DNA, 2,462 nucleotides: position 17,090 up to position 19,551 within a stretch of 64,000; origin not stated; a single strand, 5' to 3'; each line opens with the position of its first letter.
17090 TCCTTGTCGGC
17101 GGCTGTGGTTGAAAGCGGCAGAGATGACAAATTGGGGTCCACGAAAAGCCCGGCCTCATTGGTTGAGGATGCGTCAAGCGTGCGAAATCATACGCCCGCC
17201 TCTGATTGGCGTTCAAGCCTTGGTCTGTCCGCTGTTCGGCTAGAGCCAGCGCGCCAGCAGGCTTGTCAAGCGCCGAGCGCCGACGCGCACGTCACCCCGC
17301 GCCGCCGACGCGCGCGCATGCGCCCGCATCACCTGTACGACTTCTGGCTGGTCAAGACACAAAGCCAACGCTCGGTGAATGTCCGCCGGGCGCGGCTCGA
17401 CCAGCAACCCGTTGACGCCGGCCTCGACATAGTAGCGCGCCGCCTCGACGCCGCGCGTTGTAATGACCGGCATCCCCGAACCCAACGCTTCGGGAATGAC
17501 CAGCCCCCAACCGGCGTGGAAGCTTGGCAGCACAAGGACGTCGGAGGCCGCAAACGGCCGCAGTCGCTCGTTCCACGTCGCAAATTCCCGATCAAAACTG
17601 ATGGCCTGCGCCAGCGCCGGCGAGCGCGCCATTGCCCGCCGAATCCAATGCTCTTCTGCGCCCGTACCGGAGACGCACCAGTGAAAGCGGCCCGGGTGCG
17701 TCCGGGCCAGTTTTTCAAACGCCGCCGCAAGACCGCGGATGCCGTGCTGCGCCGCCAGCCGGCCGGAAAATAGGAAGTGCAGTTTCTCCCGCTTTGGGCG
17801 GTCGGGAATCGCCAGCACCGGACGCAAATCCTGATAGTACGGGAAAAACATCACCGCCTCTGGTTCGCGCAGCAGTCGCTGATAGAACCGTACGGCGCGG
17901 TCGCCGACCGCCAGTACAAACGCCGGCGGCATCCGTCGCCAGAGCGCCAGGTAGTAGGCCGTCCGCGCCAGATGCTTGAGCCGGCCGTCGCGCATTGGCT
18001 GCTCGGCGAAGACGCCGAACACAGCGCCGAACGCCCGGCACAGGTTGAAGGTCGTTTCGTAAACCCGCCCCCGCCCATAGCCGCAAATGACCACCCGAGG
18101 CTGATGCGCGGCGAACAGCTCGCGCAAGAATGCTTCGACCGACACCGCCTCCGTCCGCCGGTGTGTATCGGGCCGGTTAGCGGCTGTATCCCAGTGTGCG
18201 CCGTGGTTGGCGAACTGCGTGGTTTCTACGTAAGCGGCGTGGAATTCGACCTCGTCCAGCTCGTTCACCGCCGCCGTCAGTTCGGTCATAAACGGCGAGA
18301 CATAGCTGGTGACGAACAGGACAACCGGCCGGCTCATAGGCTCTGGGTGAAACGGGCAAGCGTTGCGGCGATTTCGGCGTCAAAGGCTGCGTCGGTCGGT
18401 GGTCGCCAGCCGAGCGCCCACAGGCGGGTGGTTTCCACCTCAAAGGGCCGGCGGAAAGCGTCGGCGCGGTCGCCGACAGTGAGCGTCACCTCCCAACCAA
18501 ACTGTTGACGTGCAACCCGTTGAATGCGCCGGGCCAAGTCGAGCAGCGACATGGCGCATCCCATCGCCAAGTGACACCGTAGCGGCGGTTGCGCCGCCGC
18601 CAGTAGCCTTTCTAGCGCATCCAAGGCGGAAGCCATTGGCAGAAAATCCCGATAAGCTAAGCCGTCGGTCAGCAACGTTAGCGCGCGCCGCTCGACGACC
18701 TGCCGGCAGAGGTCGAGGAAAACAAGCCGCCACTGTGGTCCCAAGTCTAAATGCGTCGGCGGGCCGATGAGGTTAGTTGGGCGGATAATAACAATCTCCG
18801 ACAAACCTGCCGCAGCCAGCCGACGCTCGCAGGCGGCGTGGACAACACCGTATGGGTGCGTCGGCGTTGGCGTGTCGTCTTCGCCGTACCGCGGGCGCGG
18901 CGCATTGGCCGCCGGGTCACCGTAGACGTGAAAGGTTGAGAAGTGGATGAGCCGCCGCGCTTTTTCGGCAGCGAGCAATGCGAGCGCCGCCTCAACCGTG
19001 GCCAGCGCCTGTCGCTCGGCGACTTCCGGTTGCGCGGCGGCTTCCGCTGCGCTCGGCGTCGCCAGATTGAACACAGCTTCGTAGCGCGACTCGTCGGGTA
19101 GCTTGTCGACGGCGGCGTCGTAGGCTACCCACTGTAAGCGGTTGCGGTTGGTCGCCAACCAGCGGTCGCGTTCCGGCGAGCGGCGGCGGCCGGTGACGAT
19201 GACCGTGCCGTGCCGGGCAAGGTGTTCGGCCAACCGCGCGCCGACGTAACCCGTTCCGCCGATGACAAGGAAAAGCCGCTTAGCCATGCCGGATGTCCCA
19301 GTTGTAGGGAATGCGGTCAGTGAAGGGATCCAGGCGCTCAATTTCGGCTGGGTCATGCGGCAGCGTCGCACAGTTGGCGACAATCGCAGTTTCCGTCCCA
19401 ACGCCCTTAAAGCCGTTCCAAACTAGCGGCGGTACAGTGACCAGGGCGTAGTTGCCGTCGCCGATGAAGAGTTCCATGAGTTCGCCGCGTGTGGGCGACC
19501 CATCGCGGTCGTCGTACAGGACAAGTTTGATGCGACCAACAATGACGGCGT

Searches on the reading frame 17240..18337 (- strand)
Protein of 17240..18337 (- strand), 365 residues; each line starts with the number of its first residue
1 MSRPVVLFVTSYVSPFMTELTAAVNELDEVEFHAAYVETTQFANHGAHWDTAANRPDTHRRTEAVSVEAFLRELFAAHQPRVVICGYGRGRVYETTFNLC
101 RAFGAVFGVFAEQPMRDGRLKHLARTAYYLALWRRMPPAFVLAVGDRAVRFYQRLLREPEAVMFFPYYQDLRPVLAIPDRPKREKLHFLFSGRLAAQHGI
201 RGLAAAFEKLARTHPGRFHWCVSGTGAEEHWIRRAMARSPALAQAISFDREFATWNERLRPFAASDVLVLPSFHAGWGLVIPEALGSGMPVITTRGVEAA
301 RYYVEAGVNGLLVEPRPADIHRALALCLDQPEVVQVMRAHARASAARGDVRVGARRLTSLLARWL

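Call 51: search_protein_families(library=pfam, proteins=[window:17240-18337:-], max_evalue=0.00001)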
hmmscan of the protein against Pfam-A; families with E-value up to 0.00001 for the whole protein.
window:17240-18337:- (365 aa): 3 families
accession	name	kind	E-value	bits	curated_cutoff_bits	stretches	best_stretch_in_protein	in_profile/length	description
PF00534.26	Glycos_transf_1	-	4.6e-18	65.8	26.4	1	183-342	13-170/172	Glycosyl transferases group 1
PF13692.12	Glyco_trans_1_4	-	5.5e-18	66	27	1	187-328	3-140/142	Glycosyl transferases group 1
PF20706.3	GT4-conflict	-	2.7e-11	43.5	26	1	140-295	149-312/385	Family 4 Glycosyltransferase in conflict systems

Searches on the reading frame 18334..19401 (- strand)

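Call 51: search_protein_families(library=pfam, proteins=[window:18334-19401:-], max_evalue=0.00001)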
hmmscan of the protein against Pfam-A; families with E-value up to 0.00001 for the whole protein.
window:18334-19401:- (355 aa): 3 families
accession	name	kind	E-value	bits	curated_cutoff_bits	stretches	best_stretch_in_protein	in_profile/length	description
PF01370.27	Epimerase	-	1.8e-25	90.2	20.9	1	45-269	2-227/240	NAD dependent epimerase/dehydratase family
PF04321.23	RmlD_sub_bind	-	4.2e-13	49.4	27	1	45-210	4-150/287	RmlD substrate binding domain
PF16363.11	GDP_Man_Dehyd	-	3.5e-10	40.3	27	1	45-193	1-162/332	GDP-mannose 4,6 dehydratase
